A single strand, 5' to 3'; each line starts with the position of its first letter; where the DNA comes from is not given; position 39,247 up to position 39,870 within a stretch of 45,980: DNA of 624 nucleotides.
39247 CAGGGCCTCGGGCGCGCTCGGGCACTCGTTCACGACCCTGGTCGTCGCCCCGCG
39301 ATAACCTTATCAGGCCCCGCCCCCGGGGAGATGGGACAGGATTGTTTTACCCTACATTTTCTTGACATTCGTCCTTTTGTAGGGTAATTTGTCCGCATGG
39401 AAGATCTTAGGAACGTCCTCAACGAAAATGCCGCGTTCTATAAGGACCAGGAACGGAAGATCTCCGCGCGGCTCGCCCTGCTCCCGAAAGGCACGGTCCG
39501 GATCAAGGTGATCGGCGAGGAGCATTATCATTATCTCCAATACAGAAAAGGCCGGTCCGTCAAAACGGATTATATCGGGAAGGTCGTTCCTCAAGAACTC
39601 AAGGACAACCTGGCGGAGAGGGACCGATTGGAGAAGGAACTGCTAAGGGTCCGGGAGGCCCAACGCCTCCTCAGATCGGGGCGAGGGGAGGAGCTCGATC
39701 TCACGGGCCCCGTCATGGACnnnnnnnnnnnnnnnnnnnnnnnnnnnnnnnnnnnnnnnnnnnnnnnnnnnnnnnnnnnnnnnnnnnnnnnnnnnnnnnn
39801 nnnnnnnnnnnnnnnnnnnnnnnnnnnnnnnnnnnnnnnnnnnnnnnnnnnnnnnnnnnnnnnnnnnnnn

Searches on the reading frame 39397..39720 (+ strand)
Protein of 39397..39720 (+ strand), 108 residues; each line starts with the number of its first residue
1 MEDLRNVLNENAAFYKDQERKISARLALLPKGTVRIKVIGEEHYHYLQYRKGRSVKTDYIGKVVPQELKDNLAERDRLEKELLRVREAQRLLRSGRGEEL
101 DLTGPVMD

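Call 8: search_protein_families(library=pfam, proteins=[window:39397-39720:+], max_evalue=10)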
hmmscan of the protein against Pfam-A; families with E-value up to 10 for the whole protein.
seq(108 aa): 0 families

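Call 36: find_homologous_proteins(query=A2, max_evalue=0.01)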
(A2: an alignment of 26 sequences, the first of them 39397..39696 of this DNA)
Query A2 (26 sequences) (100 aa, profile of the alignment): 211 proteins with E <= 0.01 among 1997 candidates; the best 120 are listed.
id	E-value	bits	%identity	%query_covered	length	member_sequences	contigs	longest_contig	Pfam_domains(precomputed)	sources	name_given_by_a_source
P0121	2.0e-38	148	75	96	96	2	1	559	PF20586.4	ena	-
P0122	2.3e-38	148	69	100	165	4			PF20586.4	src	-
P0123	3.6e-38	147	69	100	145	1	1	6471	PF20586.4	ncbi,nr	ncbi:MAG: hypothetical protein OEW18_02470, partial [Candidatus Aminicenantes bacterium]|nr:hypothet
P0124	7.2e-38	146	72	100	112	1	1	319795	PF20586.4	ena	-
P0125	8.8e-38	146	55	94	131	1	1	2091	PF20586.4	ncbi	-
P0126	4.6e-37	144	58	93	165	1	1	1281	PF12281.15,PF20586.4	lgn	-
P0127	1.5e-35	139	66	99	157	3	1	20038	PF20586.4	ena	-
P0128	6.0e-35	137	47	99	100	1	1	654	PF20586.4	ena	-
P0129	4.2e-31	125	65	85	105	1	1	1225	PF20586.4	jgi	jgi:hypothetical protein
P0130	8.3e-29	117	44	93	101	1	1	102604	PF20586.4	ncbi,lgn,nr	ncbi:MAG: hypothetical protein U9R38_01560 [Candidatus Margulisiibacteriota bacterium]|nr:hypothetic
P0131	2.6e-28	116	44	94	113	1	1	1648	PF20586.4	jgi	jgi:hypothetical protein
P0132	3.5e-28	115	38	92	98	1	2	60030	PF20586.4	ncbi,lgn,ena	-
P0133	3.8e-28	115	57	74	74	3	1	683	PF20586.4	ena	-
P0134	6.1e-28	115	42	97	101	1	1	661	PF20586.4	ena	-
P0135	6.1e-28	115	43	93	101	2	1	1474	PF20586.4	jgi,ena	-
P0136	1.4e-27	113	43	96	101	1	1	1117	PF20586.4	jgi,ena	-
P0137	1.7e-27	113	37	97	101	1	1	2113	PF20586.4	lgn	-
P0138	1.7e-27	113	38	97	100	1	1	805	PF20586.4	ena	-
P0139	1.8e-27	113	38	97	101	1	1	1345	PF20586.4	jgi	-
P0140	2.5e-27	113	37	97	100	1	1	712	PF20586.4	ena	-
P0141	3.3e-27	112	40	92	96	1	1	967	PF20586.4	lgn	-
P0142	4.3e-27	112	38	97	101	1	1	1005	PF20586.4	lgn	-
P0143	4.3e-27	112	43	92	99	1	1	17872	PF20586.4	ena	-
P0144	5.4e-27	111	40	92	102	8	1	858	PF20586.4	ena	-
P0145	6.5e-27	111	44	85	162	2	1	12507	PF12281.15,PF20586.4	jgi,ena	-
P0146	7.5e-27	111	40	75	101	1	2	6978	PF20586.4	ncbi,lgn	ncbi:MAG: hypothetical protein ACM3OC_09445 [Deltaproteobacteria bacterium]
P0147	8.0e-27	111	41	95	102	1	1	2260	PF20586.4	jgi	jgi:hypothetical protein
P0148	8.0e-27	111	41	93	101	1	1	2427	PF20586.4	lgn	-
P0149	8.3e-27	111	35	97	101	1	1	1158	PF20586.4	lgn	-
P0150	8.8e-27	111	42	97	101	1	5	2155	PF20586.4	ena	-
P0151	1.0e-26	111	38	97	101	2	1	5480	PF20586.4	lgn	-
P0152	2.0e-26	110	36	97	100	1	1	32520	PF20586.4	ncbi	ncbi:MAG: hypothetical protein ABII23_05590 [bacterium]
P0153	2.0e-26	110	39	97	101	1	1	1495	PF20586.4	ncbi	-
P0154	2.9e-26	109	39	97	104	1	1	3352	PF20586.4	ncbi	-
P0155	3.1e-26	109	41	99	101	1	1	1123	PF20586.4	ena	-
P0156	3.6e-26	109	39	99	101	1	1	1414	PF20586.4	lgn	-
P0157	3.8e-26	109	41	92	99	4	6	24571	PF20586.4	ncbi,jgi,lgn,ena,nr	ncbi:MAG: hypothetical protein J7J54_05380 [Candidatus Omnitrophica bacterium]|nr:hypothetical prote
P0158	4.3e-26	109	37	92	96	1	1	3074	PF20586.4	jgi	jgi:hypothetical protein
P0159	4.3e-26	109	40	97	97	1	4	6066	PF20586.4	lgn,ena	-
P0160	5.7e-26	108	40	94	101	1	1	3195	PF20586.4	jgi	jgi:hypothetical protein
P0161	5.7e-26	108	41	96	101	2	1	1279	PF20586.4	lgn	-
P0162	8.1e-26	108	40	99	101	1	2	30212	PF20586.4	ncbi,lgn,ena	-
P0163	9.0e-26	108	41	92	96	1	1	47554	PF20586.4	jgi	-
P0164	1.1e-25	107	39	92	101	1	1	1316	PF20586.4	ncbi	-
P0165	1.1e-25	107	39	97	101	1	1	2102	PF20586.4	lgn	-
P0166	1.2e-25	107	37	97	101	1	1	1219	PF20586.4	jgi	jgi:hypothetical protein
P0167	1.5e-25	107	75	65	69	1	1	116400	PF20586.4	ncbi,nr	ncbi:MAG: hypothetical protein MZW92_10470 [Comamonadaceae bacterium]|nr:hypothetical protein [Comam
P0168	1.6e-25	107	38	97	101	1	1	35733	PF20586.4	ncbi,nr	ncbi:MAG: hypothetical protein NC923_01550 [Candidatus Omnitrophica bacterium]|nr:hypothetical prote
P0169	1.6e-25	107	35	68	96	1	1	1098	PF20586.4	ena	-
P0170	1.7e-25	107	41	96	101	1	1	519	PF20586.4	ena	-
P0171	2.3e-25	106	38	99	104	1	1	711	PF20586.4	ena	-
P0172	2.4e-25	106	36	97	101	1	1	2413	PF20586.4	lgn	-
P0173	2.4e-25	106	40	99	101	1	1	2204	PF20586.4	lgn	-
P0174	2.7e-25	106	35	97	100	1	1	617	PF20586.4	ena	-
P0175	3.0e-25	106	39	97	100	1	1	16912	PF20586.4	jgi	jgi:hypothetical protein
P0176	3.3e-25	106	36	99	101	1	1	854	PF20586.4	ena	-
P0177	3.3e-25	106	40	99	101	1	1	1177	PF20586.4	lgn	-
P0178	3.5e-25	106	40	98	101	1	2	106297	PF20586.4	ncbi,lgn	-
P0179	3.7e-25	106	38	93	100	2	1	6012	PF20586.4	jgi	jgi:hypothetical protein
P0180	3.8e-25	106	41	97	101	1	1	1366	PF20586.4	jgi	-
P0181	3.8e-25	106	40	97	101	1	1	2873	PF20586.4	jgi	-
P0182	3.9e-25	106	39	97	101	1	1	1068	PF20586.4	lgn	-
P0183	3.9e-25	106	41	93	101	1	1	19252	PF20586.4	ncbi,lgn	-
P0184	4.1e-25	105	39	97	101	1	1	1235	PF20586.4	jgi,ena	-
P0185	4.1e-25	105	40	97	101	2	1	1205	PF20586.4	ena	-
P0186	4.2e-25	105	39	92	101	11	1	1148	PF20586.4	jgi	-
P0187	4.6e-25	105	38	98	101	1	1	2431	PF20586.4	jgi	jgi:hypothetical protein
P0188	4.9e-25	105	42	93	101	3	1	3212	PF20586.4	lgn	-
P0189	5.1e-25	105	38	92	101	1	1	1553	PF20586.4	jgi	jgi:hypothetical protein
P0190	5.2e-25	105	37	99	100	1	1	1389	PF20586.4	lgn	-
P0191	5.3e-25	105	41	97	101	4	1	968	PF20586.4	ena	-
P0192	5.5e-25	105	40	92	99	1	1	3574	PF20586.4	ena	-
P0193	5.5e-25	105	41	97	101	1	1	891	PF20586.4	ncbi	-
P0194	6.0e-25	105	42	92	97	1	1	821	PF20586.4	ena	-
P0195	6.1e-25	105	35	97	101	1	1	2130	PF20586.4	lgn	-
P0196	7.4e-25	105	44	85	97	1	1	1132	PF20586.4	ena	-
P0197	8.0e-25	105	31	96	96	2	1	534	PF20586.4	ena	-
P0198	8.2e-25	104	38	98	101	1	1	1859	PF20586.4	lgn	-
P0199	8.6e-25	104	39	97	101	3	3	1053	PF20586.4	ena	-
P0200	8.9e-25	104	36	97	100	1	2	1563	PF20586.4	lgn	-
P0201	9.0e-25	104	40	93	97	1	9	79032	PF20586.4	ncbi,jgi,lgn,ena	jgi:hypothetical protein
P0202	1.1e-24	104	40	92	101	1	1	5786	PF20586.4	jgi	jgi:hypothetical protein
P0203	1.2e-24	104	38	97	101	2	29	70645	PF20586.4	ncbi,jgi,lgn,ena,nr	ncbi:MAG: hypothetical protein A3I43_04110 [Omnitrophica WOR_2 bacterium RIFCSPLOWO2_02_FULL_50_19]|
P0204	1.2e-24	104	41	88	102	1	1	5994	PF20586.4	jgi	jgi:hypothetical protein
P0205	1.3e-24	104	36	92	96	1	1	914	PF20586.4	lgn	-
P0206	1.3e-24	104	36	92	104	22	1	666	PF20586.4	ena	-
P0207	1.4e-24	104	35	97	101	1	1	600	PF20586.4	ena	-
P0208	1.5e-24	104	41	88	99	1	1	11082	PF20586.4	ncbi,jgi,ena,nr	ncbi:MAG: hypothetical protein B6D55_04785 [Candidatus Omnitrophica bacterium 4484_70.2]|nr:MAG: hyp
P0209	1.5e-24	104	41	97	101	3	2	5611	PF20586.4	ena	-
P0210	1.6e-24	104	39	97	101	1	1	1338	PF20586.4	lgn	-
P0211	2.4e-24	103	34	97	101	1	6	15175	PF20586.4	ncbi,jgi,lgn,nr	ncbi:MAG: hypothetical protein FJZ10_04690 [Candidatus Omnitrophica bacterium]|nr:hypothetical prote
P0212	2.4e-24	103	36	95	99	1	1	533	PF20586.4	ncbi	-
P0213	2.7e-24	103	38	97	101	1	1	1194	PF20586.4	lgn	-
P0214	2.9e-24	103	36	92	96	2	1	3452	PF20586.4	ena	-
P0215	2.9e-24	103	35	97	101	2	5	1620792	PF20586.4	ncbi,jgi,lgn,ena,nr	ncbi:MAG TPA: hypothetical protein P5110_04610 [Candidatus Omnitrophota bacterium]|nr:hypothetical p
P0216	3.0e-24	103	39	97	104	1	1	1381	PF20586.4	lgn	-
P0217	3.3e-24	103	35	96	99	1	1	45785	PF20586.4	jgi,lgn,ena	jgi:hypothetical protein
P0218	3.6e-24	102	41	94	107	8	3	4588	PF20586.4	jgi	jgi:hypothetical protein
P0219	4.4e-24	102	34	92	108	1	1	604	PF20586.4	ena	-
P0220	5.4e-24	102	41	97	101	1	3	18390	PF20586.4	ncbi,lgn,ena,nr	ncbi:MAG: hypothetical protein ISS45_05545 [Candidatus Omnitrophica bacterium]|nr:hypothetical prote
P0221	5.4e-24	102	37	92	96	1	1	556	PF20586.4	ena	-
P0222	5.7e-24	102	41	97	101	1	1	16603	PF20586.4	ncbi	-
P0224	6.6e-24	102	40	92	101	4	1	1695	PF20586.4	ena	-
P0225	6.7e-24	102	37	99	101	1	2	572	PF20586.4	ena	-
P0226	6.9e-24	102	36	99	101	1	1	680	PF20586.4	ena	-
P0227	8.9e-24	101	66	70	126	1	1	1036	PF20586.4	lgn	-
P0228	1.2e-23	101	40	97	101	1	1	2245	PF20586.4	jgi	-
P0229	1.2e-23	101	35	99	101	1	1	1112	PF20586.4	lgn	-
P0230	1.3e-23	101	39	93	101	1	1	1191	PF20586.4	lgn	-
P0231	1.4e-23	101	36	97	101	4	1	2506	PF20586.4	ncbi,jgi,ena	-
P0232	1.5e-23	100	40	75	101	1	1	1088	PF20586.4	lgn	-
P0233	1.6e-23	100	38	97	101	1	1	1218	PF20586.4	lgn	-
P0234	1.6e-23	100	36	99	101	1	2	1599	PF20586.4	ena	-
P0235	1.7e-23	100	32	92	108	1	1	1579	PF20586.4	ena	-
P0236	1.7e-23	100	36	97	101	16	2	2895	PF20586.4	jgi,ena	-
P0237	1.7e-23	100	36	99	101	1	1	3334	PF20586.4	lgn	-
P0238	1.9e-23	100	38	92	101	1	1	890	PF20586.4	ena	-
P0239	2.0e-23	100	38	97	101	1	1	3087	PF20586.4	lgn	-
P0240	2.6e-23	100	39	92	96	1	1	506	PF20586.4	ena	-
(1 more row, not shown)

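Call 38: find_encoding_contigs(protein=P0215, flank=4000, max_places=2)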
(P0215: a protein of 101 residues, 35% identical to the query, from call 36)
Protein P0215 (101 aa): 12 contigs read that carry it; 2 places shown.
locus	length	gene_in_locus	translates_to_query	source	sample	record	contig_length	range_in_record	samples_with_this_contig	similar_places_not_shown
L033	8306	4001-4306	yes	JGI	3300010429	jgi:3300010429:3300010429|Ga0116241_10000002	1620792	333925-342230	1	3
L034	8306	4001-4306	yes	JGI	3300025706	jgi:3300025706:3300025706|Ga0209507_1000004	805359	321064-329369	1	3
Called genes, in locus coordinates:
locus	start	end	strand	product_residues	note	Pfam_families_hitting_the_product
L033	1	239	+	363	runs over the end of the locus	-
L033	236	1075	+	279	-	-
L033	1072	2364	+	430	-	PF00753:Lactamase_B (weak), PF13483:Lactamase_B_3 (faint), PF12706:Lactamase_B_2, PF07521:RMMBL (faint)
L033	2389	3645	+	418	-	-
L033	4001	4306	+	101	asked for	PF20586:DUF6788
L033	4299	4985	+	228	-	PF12281:NTP_transf_8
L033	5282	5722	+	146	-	-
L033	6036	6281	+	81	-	PF02001:DUF134, PF13551:HTH_29 (weak)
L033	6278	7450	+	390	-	PF03773:ArsP_1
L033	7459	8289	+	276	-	PF01135:PCMT, PF01209:Ubie_methyltran, PF05175:MTS (weak), PF13489:Methyltransf_23, PF13847:Methyltransf_31, PF08241:Methyltransf_11, PF08242:Methyltransf_12, PF13649:Methyltransf_25, +4 more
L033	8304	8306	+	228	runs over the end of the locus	PF04208:MtrA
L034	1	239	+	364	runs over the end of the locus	-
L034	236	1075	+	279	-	-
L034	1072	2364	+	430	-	PF00753:Lactamase_B (weak), PF13483:Lactamase_B_3 (faint), PF12706:Lactamase_B_2, PF07521:RMMBL (faint)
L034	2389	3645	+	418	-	-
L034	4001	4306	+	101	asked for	PF20586:DUF6788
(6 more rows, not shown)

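Call 39: find_encoding_contigs(protein=P0130, flank=4000, max_places=2)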
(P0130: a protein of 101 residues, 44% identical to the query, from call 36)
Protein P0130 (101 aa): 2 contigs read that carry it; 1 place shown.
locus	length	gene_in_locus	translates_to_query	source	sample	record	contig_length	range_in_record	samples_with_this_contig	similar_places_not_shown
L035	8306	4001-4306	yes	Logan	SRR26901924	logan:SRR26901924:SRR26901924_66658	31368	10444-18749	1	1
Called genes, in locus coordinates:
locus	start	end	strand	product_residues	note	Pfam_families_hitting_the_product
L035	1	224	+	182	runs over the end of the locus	-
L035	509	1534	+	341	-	PF00145:DNA_methylase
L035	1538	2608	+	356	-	PF09554:RE_HaeII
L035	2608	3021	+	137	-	PF03852:Vsr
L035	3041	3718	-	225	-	-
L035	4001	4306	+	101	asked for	PF20586:DUF6788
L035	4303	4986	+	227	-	PF12281:NTP_transf_8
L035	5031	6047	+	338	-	PF00919:UPF0004, PF04055:Radical_SAM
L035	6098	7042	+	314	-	PF13793:Pribosyltran_N, PF00156:Pribosyltran, PF14572:Pribosyl_synth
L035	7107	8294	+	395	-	PF03447:NAD_binding_3, PF00742:Homoserine_dh, PF01842:ACT, PF22629:ACT_AHAS_ss (weak)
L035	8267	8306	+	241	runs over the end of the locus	PF04338:DUF481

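Call 40: find_encoding_contigs(protein=P0203, flank=4000, max_places=3)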
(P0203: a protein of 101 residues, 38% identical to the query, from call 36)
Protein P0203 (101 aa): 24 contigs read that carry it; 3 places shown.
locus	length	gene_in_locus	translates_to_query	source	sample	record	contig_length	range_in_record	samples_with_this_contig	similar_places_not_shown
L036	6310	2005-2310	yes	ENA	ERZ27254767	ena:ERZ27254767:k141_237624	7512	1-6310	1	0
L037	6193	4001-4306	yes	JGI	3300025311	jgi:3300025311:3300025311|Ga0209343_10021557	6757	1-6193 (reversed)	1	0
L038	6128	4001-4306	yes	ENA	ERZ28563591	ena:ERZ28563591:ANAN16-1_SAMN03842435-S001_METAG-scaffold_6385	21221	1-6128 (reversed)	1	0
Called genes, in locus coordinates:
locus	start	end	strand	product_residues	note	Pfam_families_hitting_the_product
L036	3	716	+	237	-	?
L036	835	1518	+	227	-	-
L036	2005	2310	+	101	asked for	PF20586:DUF6788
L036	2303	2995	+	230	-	PF12281:NTP_transf_8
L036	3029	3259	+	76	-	-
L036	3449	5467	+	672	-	PF11832:DUF3352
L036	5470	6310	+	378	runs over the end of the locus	-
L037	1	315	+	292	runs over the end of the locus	?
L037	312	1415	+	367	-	PF04551:GcpE, PF26540:GcpE_C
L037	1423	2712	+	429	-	PF00587:tRNA-synt_2b, PF03129:HGTP_anticodon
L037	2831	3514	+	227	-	-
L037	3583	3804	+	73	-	-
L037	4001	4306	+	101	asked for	PF20586:DUF6788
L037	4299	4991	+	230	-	PF12281:NTP_transf_8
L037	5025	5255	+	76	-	-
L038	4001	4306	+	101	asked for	PF20586:DUF6788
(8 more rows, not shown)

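Call 41: find_encoding_contigs(protein=P0178, flank=4000, max_places=2)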
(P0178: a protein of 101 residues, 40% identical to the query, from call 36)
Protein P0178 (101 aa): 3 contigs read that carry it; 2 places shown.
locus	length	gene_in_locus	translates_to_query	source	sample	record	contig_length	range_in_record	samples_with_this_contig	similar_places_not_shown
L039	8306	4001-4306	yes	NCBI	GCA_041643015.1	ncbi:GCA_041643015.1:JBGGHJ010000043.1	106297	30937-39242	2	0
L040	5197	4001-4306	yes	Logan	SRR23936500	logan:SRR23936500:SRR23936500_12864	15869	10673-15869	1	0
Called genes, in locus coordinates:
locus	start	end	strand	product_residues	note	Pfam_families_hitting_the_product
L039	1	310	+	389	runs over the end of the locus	PF00155:Aminotran_1_2, PF01053:Cys_Met_Meta_PP (weak)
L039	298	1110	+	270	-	PF00561:Abhydrolase_1, PF12146:Hydrolase_4, PF12697:Abhydrolase_6, PF03096:Ndr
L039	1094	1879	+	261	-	PF01209:Ubie_methyltran, PF13489:Methyltransf_23, PF13649:Methyltransf_25, PF13847:Methyltransf_31, PF08241:Methyltransf_11, PF08242:Methyltransf_12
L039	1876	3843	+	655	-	PF01656:CbiA (weak), PF13500:AAA_26, PF00202:Aminotran_3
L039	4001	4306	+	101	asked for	PF20586:DUF6788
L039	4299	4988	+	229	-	PF12281:NTP_transf_8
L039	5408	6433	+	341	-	PF17761:DUF1016_N, PF00565:SNase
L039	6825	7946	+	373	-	PF03054:tRNA_Me_trans, PF20259:tRNA_Me_trans_M, PF20258:tRNA_Me_trans_C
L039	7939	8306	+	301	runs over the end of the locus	PF02445:NadA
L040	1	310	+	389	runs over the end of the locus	PF00155:Aminotran_1_2, PF01053:Cys_Met_Meta_PP (weak)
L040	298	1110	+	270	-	PF00561:Abhydrolase_1, PF12146:Hydrolase_4, PF12697:Abhydrolase_6, PF03096:Ndr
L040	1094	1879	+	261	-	PF01209:Ubie_methyltran, PF13489:Methyltransf_23, PF13649:Methyltransf_25, PF13847:Methyltransf_31, PF08241:Methyltransf_11, PF08242:Methyltransf_12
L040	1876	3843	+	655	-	PF01656:CbiA (weak), PF13500:AAA_26, PF00202:Aminotran_3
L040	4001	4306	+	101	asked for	PF20586:DUF6788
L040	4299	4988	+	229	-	PF12281:NTP_transf_8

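Call 59: search_protein_families(library=pfam, alignment_id=A5, max_evalue=0.01)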
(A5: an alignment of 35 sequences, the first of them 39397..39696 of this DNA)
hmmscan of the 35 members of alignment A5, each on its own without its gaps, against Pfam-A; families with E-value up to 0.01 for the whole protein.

A. member 1, window:39397-39696:+ (100 aa): 0 families

B. families by the number of members that match (of 35 scanned): 3 families
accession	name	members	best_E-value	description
PF21128.4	MCM4_WHD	1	0.0018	MCM4, winged helix domain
PF24026.1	DUF7337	1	0.0028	Family of unknown function (DUF7337)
PF07476.17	MAAL_C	1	0.0085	Methylaspartate ammonia-lyase C-terminus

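Call 62: predict_structure(alignment_id=A5)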
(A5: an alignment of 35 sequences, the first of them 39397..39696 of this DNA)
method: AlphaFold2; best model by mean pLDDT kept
length: 100 residues; sequences in the alignment: 35
mean_pLDDT: 92.9   pTM: 0.76
mean pLDDT of the five models: 92.9, 92.5, 91.4, 91.3, 91.2
residues with pLDDT >= 90: 82; 70-90: 13; 50-70: 4; < 50: 1
segments of 3 or more residues with pLDDT < 50: none
pLDDT, mean of each block of 10 residues (from residue 1): 86 96 98 96 97 97 97 98 95 69
secondary structure, 60 per line:
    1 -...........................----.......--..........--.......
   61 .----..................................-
elements in order: H2-28 E33-39 E42-51 E54-61 H66-99

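Call 66: fold_search(model_id=the predicted structure, library=pdb)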
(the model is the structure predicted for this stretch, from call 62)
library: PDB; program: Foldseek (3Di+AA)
matches with E <= 10: 558; with E <= 0.001: 0
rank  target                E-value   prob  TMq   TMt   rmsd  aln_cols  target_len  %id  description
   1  3rmp_C                3.0e-01  0.84  0.32  0.40   6.0        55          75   22  Structural basis for the recognition of attP substrates by P4-like integrases (released 2012-04-25)
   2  3k44_B                3.4e-01  0.16  0.20  0.14  15.8        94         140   16  Crystal Structure of Drosophila melanogaster Pur-alpha (released 2009-10-27)
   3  4cj1_B                4.1e-01  0.80  0.30  0.41   4.0        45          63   20  Crystal structure of CelD in complex with affitin H3 (released 2014-05-21)
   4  2zdi_B                4.4e-01  0.25  0.33  0.32  11.3       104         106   16  Crystal structure of Prefoldin from Pyrococcus horikoshii OT3 (released 2008-02-05)
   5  2ywq_C                4.7e-01  0.23  0.25  0.27  11.4        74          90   19  Crystal structure of Thermus thermophilus Protein Y N-terminal domain (released 2008-04-15)
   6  2ywq_A                5.0e-01  0.16  0.22  0.24  11.9        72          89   21  Crystal structure of Thermus thermophilus Protein Y N-terminal domain (released 2008-04-15)
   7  9ujl_D                5.7e-01  0.10  0.17  0.02  11.4        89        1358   16  CryoEM structure of the T.thermophilus transcription initiation complex in the presence of Ap4A (released 2025-10-22)
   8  1txd                  6.8e-01  0.25  0.22  0.09   7.4        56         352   14  Crystal Structure of the DH/PH domains of Leukemia-associated RhoGEF (released 2004-09-21)
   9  9ult_D                7.3e-01  0.11  0.19  0.03   9.9        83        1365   18  CryoEM structure of the T.thermophilus transcription initiation complex bound to Up4A-C and UTP, -1 dA in the template (released 2025-10-22)
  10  9ukn_D                8.2e-01  0.11  0.21  0.03  11.1       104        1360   21  CryoEM structure of the T.thermophilus transcription initiation complex (released 2025-10-22)
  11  3jtz                  8.7e-01  0.28  0.26  0.32   9.1        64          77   19  Structure of the arm-type binding domain of HPI integrase (released 2009-10-06)
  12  9ujk_D                8.7e-01  0.08  0.17  0.02  11.4        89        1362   16  CryoEM structure of the T.thermophilus transcription initiation complex in the presence of ATP (released 2025-10-22)
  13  9crp_H                9.3e-01  0.13  0.21  0.17  12.6        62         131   16  Post-targeting aCascade Type IA CRISPR-Cas Surveillance Complexes (released 2025-08-13)
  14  9crq_L                9.3e-01  0.13  0.21  0.17  12.6        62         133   16  Post-targeting aCascade Type IA CRISPR-Cas Surveillance Complexes (released 2025-08-13)
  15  3s41                  9.3e-01  0.13  0.22  0.06  13.0        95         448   17  Glucokinase in complex with activator and glucose (released 2011-09-14)
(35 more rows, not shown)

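Call 84: search_protein_families(library=pfam, proteins=[L033:4299-4982:+], max_evalue=0.01)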
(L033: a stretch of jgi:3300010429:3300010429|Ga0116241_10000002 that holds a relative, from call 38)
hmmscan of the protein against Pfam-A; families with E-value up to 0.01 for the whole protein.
L033:4299-4982:+ (228 aa): 1 family
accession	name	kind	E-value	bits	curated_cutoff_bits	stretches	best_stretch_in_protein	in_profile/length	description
PF12281.14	NTP_transf_8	-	1.6e-27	97.4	26.3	1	6-180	4-202/218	Nucleotidyltransferase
